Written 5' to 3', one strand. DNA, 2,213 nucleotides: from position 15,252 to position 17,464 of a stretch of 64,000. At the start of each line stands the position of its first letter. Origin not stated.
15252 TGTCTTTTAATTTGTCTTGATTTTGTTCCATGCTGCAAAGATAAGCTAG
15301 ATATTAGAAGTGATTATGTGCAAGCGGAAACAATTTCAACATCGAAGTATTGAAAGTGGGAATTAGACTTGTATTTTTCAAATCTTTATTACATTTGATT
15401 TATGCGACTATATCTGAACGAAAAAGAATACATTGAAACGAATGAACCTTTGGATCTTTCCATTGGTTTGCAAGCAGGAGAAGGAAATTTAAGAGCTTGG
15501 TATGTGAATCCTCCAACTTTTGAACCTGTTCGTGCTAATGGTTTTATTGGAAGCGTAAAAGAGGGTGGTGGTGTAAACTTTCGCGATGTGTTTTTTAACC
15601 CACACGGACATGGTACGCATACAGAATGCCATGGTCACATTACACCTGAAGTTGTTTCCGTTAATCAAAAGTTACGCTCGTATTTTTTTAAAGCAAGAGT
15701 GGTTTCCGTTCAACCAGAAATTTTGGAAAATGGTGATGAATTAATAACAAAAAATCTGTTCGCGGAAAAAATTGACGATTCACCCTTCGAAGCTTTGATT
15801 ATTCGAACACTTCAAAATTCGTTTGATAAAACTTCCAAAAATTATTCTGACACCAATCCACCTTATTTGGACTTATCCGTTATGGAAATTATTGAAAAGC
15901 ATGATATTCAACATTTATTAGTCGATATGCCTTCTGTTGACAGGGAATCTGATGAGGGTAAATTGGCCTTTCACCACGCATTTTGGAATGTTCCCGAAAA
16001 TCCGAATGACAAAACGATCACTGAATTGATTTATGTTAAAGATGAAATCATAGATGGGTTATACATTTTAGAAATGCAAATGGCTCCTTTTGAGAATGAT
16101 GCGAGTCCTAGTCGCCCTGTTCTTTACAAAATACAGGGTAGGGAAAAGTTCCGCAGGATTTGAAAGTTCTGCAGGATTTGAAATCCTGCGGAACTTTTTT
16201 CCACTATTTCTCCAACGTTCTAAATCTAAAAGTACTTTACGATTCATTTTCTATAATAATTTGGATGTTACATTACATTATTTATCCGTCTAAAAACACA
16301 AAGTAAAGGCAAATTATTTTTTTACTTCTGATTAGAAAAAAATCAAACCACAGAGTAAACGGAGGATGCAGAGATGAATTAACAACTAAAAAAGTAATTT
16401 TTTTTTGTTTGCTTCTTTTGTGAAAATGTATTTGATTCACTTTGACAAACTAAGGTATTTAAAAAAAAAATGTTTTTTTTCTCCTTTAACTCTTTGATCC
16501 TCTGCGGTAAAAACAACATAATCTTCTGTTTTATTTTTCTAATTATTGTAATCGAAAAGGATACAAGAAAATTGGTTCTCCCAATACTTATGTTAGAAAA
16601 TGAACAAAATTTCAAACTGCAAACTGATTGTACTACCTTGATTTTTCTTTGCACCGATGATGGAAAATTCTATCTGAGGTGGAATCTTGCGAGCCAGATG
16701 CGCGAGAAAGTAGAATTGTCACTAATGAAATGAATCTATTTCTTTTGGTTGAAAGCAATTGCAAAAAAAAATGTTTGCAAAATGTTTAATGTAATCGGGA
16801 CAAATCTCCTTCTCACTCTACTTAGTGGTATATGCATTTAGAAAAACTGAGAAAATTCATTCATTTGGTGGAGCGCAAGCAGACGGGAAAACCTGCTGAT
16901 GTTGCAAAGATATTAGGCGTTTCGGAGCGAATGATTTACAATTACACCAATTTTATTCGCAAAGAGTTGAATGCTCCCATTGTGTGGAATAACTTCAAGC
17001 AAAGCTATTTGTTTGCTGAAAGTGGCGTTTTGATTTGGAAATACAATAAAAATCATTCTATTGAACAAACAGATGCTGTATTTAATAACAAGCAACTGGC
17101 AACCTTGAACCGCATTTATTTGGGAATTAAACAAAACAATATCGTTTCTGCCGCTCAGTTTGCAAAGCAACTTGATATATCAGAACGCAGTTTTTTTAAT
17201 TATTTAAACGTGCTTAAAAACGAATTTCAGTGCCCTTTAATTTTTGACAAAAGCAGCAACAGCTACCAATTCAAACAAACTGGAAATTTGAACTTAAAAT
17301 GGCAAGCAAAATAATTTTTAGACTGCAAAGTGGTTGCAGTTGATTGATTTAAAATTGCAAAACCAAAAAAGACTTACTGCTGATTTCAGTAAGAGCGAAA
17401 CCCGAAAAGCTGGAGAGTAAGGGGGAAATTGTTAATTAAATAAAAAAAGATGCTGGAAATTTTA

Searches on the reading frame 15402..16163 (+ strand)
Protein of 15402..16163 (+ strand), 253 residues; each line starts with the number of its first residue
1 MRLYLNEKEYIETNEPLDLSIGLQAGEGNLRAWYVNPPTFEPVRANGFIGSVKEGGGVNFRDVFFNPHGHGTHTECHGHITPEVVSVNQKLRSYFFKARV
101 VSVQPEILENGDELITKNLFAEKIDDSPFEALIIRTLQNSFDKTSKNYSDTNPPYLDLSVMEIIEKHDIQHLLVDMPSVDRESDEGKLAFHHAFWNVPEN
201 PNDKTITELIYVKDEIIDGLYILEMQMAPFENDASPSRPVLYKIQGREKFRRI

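Call 12: search_protein_families(library=pfam, proteins=[window:15402-16163:+])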
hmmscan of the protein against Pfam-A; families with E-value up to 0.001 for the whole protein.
window:15402-16163:+ (253 aa): 1 family
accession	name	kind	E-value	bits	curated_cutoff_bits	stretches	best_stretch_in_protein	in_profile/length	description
PF04199.19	Cyclase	-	1.7e-12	48.2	23.1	1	18-181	2-142/142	Putative cyclase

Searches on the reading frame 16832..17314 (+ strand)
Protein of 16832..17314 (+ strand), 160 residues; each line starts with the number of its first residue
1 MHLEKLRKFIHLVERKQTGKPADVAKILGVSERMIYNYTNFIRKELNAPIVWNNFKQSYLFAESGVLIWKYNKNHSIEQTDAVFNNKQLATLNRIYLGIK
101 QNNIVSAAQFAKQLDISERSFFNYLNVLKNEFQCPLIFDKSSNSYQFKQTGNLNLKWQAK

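Call 12: search_protein_families(library=pfam, proteins=[window:16832-17314:+])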
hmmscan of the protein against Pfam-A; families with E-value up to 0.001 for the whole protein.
window:16832-17314:+ (160 aa): 4 families
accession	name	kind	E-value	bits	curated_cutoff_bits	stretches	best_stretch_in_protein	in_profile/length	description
PF08279.18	HTH_11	-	7.7e-07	29.3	25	0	100-135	12-45/55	HTH domain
PF13309.12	HTH_22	-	0.00013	22.4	29.6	0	23-38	46-61/63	HTH domain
PF13551.12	HTH_29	-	0.00022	21.7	28.1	0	20-38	13-32/64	Winged helix-turn helix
PF12728.13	HTH_17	-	0.00057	20.5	27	0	21-46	4-27/51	Helix-turn-helix domain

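Call 44: search_protein_families(library=padloc, proteins=[window:16832-17314:+], max_evalue=0.01)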
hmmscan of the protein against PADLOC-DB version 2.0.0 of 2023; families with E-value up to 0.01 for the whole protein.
window:16832-17314:+ (160 aa): 4 families
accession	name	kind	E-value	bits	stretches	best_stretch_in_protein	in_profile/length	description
PDLC04133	mad1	-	7.6e-05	20.9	0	21-39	8-26/60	mads_1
PDLC01850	CARF3--CARF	-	0.00044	18.2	0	7-44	148-185/209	-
PDLC01457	WYL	-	0.00046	17.9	0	8-53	8-52/229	"CAS-I,CAS-II,CAS-III,CAS-IV,CAS-V,CAS-VI; associated_signaling"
PDLC01849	CARF3--CARF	-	0.0036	15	0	98-131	146-178/197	-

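Call 61: find_encoding_contigs(protein=window:16832-17314:+, flank=8000, max_places=10)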
Protein window:16832-17314:+ (160 aa): 4 contigs read that carry it; 3 places shown.
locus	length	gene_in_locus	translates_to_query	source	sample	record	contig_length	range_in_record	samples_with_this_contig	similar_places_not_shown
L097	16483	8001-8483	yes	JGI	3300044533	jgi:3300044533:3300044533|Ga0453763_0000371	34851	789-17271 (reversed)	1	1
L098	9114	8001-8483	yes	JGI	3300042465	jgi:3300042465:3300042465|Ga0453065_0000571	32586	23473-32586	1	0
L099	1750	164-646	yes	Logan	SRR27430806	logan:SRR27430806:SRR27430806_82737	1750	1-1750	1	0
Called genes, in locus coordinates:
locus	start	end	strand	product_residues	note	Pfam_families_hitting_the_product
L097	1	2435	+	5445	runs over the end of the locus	PF19406:PKD_5, PF18911:PKD_4 (weak), PF19406:PKD_5, PF00801:PKD (weak), PF18911:PKD_4, PF00801:PKD (weak), PF13585:CHU_C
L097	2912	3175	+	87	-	-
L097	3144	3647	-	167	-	-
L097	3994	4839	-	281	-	-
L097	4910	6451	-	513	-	PF28494:GlyRS_ins_1, PF00587:tRNA-synt_2b, PF03129:HGTP_anticodon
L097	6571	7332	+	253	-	PF04199:Cyclase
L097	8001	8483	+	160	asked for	PF08279:HTH_11 (faint)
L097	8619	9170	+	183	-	-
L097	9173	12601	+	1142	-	PF17164:DUF5122, PF00801:PKD (weak), PF18911:PKD_4, PF18962:Por_Secre_tail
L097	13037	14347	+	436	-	PF13173:AAA_14, PF13635:DUF4143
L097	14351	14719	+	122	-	-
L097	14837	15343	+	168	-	PF01381:HTH_3, PF21956:DUF6922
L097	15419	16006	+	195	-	PF08843:AbiEii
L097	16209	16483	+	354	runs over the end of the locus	?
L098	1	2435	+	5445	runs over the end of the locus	PF19406:PKD_5, PF18911:PKD_4 (weak), PF19406:PKD_5, PF00801:PKD (weak), PF18911:PKD_4, PF00801:PKD (weak), PF13585:CHU_C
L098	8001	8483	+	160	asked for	PF08279:HTH_11 (faint)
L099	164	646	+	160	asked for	PF08279:HTH_11 (faint)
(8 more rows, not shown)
